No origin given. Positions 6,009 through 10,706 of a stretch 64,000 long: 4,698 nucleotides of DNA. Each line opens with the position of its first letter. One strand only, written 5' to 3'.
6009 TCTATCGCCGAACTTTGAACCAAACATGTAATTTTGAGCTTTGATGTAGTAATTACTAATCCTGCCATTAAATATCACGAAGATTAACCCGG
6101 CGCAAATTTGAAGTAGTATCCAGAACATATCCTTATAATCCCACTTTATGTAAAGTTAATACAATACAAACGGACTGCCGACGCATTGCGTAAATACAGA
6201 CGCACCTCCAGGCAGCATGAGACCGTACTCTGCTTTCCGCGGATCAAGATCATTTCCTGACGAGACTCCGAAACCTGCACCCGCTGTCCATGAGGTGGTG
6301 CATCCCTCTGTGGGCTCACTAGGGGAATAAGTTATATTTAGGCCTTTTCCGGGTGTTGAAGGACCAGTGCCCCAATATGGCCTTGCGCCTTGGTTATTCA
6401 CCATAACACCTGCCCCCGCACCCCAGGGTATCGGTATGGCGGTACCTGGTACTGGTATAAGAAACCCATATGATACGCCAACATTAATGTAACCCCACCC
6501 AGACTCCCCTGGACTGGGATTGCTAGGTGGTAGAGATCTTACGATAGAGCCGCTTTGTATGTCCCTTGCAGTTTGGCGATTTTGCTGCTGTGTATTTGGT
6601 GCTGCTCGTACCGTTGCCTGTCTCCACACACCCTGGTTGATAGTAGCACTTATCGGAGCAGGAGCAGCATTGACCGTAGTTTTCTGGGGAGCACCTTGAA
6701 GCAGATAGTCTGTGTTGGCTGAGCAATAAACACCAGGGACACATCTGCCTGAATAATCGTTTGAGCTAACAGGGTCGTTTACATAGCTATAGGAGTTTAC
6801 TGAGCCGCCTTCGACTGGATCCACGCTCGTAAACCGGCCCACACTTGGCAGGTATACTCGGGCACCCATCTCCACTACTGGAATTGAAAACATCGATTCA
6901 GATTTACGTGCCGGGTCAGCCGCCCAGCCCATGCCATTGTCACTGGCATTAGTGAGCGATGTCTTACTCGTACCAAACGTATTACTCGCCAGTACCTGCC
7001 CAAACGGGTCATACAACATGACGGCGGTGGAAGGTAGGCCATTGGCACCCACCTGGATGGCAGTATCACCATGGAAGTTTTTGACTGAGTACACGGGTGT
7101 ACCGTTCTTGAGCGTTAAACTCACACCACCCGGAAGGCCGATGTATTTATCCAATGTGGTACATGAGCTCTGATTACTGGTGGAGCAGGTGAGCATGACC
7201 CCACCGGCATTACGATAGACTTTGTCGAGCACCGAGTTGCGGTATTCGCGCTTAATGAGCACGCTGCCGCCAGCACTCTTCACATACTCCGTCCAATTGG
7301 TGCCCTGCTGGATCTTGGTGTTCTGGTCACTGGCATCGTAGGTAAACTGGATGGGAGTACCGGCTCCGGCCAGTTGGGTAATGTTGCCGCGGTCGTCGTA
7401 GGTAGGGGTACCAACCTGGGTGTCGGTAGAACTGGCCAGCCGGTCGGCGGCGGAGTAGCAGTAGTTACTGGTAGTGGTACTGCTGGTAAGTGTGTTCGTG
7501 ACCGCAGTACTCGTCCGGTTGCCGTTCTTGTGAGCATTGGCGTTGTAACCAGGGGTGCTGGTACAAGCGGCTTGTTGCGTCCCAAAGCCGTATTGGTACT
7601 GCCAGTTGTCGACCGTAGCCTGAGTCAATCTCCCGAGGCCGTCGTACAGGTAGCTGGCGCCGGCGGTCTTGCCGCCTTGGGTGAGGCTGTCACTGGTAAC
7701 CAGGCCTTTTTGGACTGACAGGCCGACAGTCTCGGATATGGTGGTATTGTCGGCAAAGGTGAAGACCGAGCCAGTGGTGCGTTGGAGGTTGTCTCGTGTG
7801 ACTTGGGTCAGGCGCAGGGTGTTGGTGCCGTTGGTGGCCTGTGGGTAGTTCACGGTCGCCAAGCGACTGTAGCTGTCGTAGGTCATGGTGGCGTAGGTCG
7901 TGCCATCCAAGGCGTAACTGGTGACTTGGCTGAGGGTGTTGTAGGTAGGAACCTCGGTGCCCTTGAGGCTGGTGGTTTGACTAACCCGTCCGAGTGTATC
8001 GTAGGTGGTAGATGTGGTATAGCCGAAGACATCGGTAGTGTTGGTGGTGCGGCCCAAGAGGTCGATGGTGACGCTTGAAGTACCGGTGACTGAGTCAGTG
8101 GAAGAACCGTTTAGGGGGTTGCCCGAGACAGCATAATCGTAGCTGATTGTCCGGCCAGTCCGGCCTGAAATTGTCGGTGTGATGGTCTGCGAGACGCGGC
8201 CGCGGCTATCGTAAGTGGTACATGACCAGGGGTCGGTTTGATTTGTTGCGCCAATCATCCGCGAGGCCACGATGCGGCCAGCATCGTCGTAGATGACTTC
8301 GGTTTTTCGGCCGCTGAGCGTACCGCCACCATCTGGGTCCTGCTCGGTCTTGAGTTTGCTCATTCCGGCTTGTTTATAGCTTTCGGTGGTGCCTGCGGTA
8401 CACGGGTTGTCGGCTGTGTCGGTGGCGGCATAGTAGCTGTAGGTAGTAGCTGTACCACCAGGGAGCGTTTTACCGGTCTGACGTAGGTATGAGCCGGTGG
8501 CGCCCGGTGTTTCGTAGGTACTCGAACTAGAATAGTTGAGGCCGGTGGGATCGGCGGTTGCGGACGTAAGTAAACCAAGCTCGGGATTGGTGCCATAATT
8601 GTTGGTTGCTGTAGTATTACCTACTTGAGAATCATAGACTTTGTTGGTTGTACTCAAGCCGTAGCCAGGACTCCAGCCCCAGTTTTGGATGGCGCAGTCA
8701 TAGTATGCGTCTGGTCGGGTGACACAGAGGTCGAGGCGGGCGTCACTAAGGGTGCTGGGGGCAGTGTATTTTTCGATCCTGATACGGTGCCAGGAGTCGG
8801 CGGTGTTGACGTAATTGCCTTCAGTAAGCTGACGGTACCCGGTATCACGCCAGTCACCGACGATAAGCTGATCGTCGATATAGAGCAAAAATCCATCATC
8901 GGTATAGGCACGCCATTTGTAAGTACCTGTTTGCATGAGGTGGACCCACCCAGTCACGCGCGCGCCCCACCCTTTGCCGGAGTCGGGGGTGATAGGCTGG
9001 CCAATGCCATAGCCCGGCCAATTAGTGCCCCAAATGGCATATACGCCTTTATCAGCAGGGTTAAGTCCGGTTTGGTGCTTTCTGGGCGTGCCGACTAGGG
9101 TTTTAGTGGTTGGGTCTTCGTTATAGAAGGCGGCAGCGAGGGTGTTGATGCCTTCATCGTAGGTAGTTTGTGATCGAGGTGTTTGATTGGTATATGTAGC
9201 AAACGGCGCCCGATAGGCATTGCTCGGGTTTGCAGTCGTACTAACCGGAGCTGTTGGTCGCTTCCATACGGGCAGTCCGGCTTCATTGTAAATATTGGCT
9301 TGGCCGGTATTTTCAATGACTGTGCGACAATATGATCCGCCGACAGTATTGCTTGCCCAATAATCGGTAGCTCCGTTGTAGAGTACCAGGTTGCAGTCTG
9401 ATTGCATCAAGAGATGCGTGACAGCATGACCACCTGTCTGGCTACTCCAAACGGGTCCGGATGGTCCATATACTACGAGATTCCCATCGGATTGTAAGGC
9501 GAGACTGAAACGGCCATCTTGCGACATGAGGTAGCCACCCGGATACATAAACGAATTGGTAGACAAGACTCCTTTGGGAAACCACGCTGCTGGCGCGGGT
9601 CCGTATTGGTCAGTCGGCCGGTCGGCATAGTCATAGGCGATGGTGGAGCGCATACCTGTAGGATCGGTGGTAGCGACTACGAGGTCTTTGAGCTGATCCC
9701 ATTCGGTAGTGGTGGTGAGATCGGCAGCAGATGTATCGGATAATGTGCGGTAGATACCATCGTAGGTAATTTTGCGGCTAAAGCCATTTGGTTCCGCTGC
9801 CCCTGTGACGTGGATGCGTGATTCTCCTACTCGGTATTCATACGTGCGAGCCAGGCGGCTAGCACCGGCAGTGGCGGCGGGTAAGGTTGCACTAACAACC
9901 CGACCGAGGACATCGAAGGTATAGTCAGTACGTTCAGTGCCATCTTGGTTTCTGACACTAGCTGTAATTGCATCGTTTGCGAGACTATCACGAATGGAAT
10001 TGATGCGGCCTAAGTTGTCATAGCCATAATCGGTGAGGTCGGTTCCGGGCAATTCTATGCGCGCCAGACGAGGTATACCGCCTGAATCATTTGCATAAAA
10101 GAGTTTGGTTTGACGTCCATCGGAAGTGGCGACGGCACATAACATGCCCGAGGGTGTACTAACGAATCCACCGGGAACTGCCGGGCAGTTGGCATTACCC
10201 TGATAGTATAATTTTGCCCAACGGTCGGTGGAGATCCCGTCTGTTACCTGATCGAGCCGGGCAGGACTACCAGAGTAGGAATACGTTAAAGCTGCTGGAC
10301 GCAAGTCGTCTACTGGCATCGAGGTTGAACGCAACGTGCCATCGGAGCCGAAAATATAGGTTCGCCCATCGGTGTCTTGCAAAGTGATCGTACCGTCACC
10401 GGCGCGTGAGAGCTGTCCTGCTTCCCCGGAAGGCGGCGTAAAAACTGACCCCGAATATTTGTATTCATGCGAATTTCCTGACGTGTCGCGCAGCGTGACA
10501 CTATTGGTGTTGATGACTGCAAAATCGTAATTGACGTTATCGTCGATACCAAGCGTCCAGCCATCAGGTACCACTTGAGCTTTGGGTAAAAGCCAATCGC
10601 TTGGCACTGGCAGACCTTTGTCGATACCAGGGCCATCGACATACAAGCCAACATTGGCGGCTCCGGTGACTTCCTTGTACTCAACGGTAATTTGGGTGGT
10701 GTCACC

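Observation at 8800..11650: Unusual delivery/targeting module in the RHS protein: bulb-type lectin plus three PA14 domains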

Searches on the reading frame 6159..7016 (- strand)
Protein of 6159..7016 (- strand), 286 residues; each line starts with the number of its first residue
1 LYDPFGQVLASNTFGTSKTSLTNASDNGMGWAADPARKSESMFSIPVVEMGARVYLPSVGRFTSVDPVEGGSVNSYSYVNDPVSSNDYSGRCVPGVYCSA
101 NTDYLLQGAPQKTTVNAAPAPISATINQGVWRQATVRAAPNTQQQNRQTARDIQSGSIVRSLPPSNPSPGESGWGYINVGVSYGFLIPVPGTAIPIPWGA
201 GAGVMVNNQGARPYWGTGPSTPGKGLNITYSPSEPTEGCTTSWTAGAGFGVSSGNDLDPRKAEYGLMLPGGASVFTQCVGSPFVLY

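Call 7: search_protein_families(library=pfam, proteins=[window:6159-7016:-], max_evalue=1)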
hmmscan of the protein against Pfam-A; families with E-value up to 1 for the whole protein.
window:6159-7016:- (286 aa): 0 families
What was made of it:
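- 6156..6746 (-): C-terminal polymorphic toxin domain (aa 2251-2446), Gly-rich, of an unknown and rare family. No Pfam hit (call 7).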

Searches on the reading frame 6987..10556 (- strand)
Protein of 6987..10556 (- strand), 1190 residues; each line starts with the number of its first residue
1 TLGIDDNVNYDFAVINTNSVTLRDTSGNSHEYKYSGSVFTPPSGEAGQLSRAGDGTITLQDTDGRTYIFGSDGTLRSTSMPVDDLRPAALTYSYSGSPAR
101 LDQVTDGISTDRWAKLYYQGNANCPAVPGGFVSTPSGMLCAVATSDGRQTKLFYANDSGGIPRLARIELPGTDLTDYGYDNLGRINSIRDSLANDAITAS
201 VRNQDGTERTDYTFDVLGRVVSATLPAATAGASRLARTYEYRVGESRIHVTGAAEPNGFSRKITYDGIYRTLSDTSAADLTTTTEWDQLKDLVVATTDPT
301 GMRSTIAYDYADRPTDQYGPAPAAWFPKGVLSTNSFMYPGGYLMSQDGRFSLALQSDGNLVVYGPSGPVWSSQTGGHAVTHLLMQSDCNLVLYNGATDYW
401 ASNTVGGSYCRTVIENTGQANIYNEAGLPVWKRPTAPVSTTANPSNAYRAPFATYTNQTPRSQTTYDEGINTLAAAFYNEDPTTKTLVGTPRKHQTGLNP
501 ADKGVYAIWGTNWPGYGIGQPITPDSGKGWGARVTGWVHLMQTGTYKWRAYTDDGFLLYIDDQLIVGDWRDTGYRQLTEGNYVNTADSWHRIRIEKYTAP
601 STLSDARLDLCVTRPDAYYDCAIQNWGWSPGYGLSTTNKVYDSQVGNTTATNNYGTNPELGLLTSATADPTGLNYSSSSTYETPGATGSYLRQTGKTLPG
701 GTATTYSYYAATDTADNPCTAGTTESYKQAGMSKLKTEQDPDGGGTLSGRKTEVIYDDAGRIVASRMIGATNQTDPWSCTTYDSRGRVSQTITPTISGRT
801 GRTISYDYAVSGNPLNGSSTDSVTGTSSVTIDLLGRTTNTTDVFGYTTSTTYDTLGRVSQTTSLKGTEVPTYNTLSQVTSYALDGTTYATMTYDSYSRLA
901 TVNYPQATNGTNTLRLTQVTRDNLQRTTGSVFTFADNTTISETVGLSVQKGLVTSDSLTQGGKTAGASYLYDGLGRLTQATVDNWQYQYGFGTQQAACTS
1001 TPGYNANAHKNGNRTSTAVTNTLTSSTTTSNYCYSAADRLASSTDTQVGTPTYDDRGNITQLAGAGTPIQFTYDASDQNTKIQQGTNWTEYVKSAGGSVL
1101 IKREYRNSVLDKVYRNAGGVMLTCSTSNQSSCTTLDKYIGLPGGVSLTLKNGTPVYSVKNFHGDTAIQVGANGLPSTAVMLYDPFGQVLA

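Call 42: predict_structure(alignment_id=A3)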
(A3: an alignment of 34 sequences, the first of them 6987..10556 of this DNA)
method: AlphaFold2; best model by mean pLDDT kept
length: 1190 residues; sequences in the alignment: 34
mean_pLDDT: 86.5   pTM: 0.76
mean pLDDT of the five models: 86.5, 86.1, 85.0, 83.5, 81.7
residues with pLDDT >= 90: 558; 70-90: 549; 50-70: 64; < 50: 19
segments of 3 or more residues with pLDDT < 50: 1-6, 436-447
pLDDT, mean of each block of 10 residues (from residue 1): 55 88 83 79 75 84 79 85 79 81 85 90 91 90 92 92 94 93 93 94 94 92 95 93 92 92 87 94 85 91 91 92 83 80 70 86 81 82 86 86 77 77 77 52 49 90 93 89 73 85 77 69 88 91 92 89 87 87 89 89 84 90 78 94 92 92 92 88 82 90 89 87 78 87 63 92 85 80 93 89 93 94 91 95 92 93 93 94 95 95 95 95 93 94 93 92 88 90 91 84 81 91 90 86 86 84 86 91 95 85 94 86 84 82 90 89 90 86 76
secondary structure, 60 per line:
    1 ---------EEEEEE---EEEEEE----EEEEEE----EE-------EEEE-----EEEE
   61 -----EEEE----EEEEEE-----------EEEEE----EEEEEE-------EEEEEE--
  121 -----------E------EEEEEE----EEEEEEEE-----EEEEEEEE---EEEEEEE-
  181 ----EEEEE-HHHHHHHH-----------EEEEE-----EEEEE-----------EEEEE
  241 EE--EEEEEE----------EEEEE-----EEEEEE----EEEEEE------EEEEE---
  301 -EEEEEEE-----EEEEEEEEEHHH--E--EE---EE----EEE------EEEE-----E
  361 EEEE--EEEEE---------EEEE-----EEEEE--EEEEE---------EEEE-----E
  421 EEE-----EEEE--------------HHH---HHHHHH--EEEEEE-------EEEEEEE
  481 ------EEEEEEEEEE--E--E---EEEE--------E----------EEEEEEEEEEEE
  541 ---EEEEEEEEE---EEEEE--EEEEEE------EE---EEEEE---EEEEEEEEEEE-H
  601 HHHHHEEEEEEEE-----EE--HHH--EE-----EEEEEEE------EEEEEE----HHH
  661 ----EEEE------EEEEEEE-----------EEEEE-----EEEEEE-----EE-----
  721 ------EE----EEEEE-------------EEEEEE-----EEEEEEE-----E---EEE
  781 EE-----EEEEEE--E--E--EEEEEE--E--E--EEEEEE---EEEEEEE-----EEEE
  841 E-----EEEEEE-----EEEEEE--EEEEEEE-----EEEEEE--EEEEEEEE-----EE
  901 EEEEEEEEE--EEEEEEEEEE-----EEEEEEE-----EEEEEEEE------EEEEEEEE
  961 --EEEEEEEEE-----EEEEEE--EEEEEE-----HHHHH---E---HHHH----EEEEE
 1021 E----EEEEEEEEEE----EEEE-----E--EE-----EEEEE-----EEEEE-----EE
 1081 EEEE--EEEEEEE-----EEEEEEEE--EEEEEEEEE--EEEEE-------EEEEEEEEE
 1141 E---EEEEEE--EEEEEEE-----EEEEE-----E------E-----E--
elements in order (helices of 4 or more, strands of 3 or more residues): E10-15 E19-24 E29-34 E48-51 E57-60 E66-69 E74-79 E91-95 E100-105 E113-118 E139-144 E149-156 E162-169 E173-179 E185-189 H191-198 E210-214 E220-224 E236-242 E245-250 E261-265 E271-276 E281-286 E293-297 E302-308 E314-322 E342-344 E351-354 E360-364 E367-371 E381-384 E390-394 E397-401 E411-414 E420-423 E429-432 H453-458 E461-466 E474-480 E487-496 E506-509 E529-540 E544-552 E556-560 E563-568 E580-584 E588-598 H600-605 E606-613 E635-641 E648-653 E665-668 E675-681 E693-697 E703-708 E733-737 E751-756 E762-768 E778-782 E788-793 E802-807 E816-821 E825-831 E837-841 E847-852 E858-863 E866-872 E878-883 E886-893 E899-909 E912-921 E927-933 E939-946 E953-960 E963-971 E977-982 E985-990 H996-1000 H1008-1011 E1016-1021 E1026-1035 E1040-1043 E1059-1063 E1069-1073 E1079-1084 E1087-1093 E1099-1106 E1109-1117 E1120-1124 E1132-1141 E1145-1150 E1153-1159 E1165-1169
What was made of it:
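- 9585..10556 (-): First third of the YD/Rhs shell (aa 981-1304). The model shows beta-hairpins throughout (call 42).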

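Call 45: fold_search(model_id=the predicted structure, library=pdb)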
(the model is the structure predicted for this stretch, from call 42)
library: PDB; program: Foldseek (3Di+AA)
matches with E <= 10: 1654; with E <= 0.001: 188
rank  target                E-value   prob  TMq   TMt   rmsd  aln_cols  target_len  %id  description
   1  8qjd_B                8.9e-33  1.00  0.34  0.39  28.1      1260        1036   13  T6SS-linked Rhs repeat protein - Salmonella bongori Rhs-core domain (released 2024-09-25)
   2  8qjb_A                1.6e-32  1.00  0.34  0.38  28.6      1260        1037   13  T6SS-linked Rhs repeat protein - Salmonella bongori Rhs-core domain extended N-terminus (released 2024-09-25)
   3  8qjc                  1.6e-32  1.00  0.31  0.34  29.8      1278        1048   13  T6SS-linked Rhs repeat protein - Salmonella bongori Rhs-core domain with toxin domain (released 2024-09-25)
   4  7q97_A                9.5e-30  1.00  0.24  0.27  26.9      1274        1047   12  Structure of the bacterial type VI secretion system effector RhsA. (released 2021-12-22)
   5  8qja_D                1.3e-29  1.00  0.27  0.30  21.3      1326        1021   11  T6SS-linked Rhs repeat protein - Advenella mimigardefordensis VgrG-Rhs core (released 2024-09-25)
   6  8cp6_B                1.3e-29  1.00  0.31  0.33  26.9      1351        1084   12  Type six secretion system exported effector 5 (Tse5) (released 2023-12-06)
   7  8qja_A                2.5e-29  1.00  0.29  0.33  25.3      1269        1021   13  T6SS-linked Rhs repeat protein - Advenella mimigardefordensis VgrG-Rhs core (released 2024-09-25)
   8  7pq5                  6.1e-29  1.00  0.27  0.30  33.3      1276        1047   13  Photorhabdus laumondii T6SS-associated Rhs protein carrying the Tre23 toxin domain (released 2021-12-01)
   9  9ifo_A                7.0e-29  1.00  0.29  0.25  33.6      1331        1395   14  Structure of Teneurin-Like Protein (TLP) (released 2026-03-11)
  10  8qja_C                7.4e-29  1.00  0.29  0.33  30.4      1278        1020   12  T6SS-linked Rhs repeat protein - Advenella mimigardefordensis VgrG-Rhs core (released 2024-09-25)
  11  8uxt                  1.2e-28  1.00  0.32  0.28  28.4      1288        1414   12  Acinetobacter baumannii Tse15 Rhs effector, toxin cleavage mutant (D1369N, D1391N) (released 2024-10-09)
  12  8qja_B                1.7e-28  1.00  0.30  0.34  23.8      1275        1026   12  T6SS-linked Rhs repeat protein - Advenella mimigardefordensis VgrG-Rhs core (released 2024-09-25)
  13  8h8b                  2.3e-27  1.00  0.30  0.33  25.7      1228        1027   13  Type VI secretion system effector RhsP in its pre-autoproteolysis and monomeric form (released 2023-01-18)
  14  8uy4_A                1.2e-26  1.00  0.33  0.29  27.4      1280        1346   11  Acinetobacter baumannii Tse15 Rhs effector (released 2024-10-09)
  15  8h8a_A                2.5e-25  1.00  0.32  0.39  26.8      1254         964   13  Type VI secretion system effector RhsP in its post-autoproteolysis and monomeric form (released 2023-01-18)
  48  4pdt                  4.7e-07  1.00  0.09  0.81   1.6       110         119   28  Japanese Marasmius oreades lectin (released 2015-04-29)
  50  1xd5_D                7.2e-07  1.00  0.08  0.86   1.6       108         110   30  Crystal structures of novel monomeric monocot mannose-binding lectins from Gastrodia elata (released 2005-01-11)
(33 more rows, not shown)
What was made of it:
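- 9585..10556 (-): The whole model aligns with Rhs cores (call 45).
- On Rhs / YD-repeat polymorphic toxin: The model aligns with Rhs cores at E 9e-33 (calls 42, 45).
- On Bulb-type / MMBL lectin (PF01453, beta-prism II): TM 0.81-0.86 and rmsd 1.6 A (call 45).
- Closest known: TcB-TcC cocoons of Tc toxins and mosquito SGS1. Same: This comparison rests on prior knowledge plus the fold hits in call 45.
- Checked: The AlphaFold model superposes on 4pdt and 1xd5 at TM 0.81/0.86 and rmsd 1.6 A (call 45). The model of aa 981-2170 aligns over its whole length with complete Rhs cocoons (call 45).
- The model of aa 981-2170 (pLDDT 86.5, pTM 0.76, call 42) aligns end to end with T6SS Rhs cores (8qjd E 9e-33, 7q97, 8cp6), teneurins and TcB-TcC (call 45). 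YDa (~320 aa) plus YDb and core (~650 aa) is about the length of those cores, whose chains are 964-1084 residues (call 45). The topology is teneurin-like (N-terminal TM, extracellular YD shell), and teneurins and a 'teneurin-like protein' appear among the fold hits (call 45).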

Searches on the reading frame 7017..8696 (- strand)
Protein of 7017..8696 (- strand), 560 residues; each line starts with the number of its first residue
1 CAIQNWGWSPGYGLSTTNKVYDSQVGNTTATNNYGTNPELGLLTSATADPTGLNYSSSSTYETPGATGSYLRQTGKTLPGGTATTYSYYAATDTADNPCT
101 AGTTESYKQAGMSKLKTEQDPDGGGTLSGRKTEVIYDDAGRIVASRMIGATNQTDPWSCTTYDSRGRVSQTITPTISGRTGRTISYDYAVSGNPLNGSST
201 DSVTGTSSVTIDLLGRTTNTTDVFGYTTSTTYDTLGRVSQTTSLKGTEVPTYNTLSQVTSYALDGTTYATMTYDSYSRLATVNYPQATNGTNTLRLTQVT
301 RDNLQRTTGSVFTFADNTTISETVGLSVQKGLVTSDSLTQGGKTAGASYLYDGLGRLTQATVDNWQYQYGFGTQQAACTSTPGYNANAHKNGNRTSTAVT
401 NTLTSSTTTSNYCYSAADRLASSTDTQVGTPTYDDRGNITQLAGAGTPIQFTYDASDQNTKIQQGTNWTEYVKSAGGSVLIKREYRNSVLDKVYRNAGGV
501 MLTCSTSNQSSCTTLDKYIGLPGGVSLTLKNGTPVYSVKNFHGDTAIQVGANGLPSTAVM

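Call 7: search_protein_families(library=pfam, proteins=[window:7017-8696:-], max_evalue=1)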
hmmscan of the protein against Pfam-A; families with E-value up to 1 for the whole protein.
window:7017-8696:- (560 aa): 2 families
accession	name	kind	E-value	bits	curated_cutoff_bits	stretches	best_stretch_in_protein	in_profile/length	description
PF05593.20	RHS_repeat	-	1.4e-07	32.2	22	3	212-247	2-37/38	RHS Repeat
PF23905.1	DUF7247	-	0.016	16.2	27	1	263-340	21-97/106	Domain of unknown function (DUF7247)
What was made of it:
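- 6747..8669 (-): Remaining two thirds of the YD shell (aa ~1610-2160) and the RHS-associated core (aa 2162-2250), ending in ............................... Pfam RHS_repeat E 1.4e-7 (call 7).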

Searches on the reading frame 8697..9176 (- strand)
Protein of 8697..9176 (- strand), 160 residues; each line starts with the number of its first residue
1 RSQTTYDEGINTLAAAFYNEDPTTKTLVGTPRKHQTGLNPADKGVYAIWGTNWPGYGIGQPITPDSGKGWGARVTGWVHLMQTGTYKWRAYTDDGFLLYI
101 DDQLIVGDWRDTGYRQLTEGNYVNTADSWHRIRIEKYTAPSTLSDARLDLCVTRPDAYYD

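Call 7: search_protein_families(library=pfam, proteins=[window:8697-9176:-], max_evalue=1)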
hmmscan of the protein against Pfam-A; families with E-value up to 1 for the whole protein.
window:8697-9176:- (160 aa): 2 families
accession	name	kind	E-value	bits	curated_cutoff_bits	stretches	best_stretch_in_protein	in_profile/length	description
PF07691.17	PA14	-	3.8e-06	27.2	24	1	59-156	35-137/147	PA14 domain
PF10528.15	GLEYA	-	0.026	15.3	26.2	1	73-117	4-47/91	GLEYA domain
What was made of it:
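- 8706..9176 (-): PA14c, a shell-embedded PA14 domain conserved in nearly all family members. Pfam PA14 27.2 bits against a cut-off of 24 (call 7).
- Checked: PA14c: aa ~1441-1597 = 8706-9176, E 3.8e-6, 27.2 bits against a cut-off of 24 (call 7).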
